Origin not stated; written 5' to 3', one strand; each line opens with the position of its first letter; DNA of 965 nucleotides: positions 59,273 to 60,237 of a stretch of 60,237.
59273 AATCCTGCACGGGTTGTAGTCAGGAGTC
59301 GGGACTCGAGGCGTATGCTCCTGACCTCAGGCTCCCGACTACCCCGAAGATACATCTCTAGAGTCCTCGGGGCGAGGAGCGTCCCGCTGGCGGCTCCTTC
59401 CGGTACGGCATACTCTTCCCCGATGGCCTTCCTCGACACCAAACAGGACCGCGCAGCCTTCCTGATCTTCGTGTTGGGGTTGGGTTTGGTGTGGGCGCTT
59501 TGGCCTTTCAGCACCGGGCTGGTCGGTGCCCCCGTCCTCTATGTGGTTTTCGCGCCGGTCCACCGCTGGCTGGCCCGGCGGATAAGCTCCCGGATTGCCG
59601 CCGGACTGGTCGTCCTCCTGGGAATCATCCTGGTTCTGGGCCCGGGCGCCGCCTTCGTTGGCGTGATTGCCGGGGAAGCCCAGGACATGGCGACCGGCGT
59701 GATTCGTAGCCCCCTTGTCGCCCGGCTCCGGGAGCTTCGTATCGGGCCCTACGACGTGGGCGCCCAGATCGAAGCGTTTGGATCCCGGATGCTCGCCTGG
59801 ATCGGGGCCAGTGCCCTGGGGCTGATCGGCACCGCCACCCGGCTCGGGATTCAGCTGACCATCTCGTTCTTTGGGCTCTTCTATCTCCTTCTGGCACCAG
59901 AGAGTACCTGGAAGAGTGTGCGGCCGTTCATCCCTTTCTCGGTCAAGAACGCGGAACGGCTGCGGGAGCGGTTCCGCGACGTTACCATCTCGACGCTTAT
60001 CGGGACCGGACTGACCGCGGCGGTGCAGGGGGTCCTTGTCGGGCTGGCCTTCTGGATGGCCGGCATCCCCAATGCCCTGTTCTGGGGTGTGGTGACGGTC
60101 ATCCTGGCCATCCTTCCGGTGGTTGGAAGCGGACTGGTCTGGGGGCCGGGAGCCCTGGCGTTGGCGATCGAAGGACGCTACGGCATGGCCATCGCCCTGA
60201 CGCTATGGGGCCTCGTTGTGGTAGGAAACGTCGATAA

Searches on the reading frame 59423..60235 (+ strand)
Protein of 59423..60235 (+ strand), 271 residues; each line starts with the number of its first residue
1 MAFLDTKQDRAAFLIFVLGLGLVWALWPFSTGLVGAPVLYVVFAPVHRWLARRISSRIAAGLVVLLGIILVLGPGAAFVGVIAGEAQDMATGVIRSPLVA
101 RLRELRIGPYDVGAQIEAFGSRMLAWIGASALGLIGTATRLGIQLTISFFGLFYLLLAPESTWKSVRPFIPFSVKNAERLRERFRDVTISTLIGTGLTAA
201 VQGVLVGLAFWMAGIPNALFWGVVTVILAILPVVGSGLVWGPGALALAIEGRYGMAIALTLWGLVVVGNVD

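Call 63: search_protein_families(library=pfam, proteins=[window:59423-60235:+], max_evalue=0.001)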
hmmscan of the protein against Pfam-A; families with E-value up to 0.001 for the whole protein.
window:59423-60235:+ (271 aa): 1 family
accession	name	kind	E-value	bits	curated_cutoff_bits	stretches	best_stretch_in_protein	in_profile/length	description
PF01594.21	AI-2E_transport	-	2.7e-26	93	34.3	1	13-267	5-270/327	AI-2E family transporter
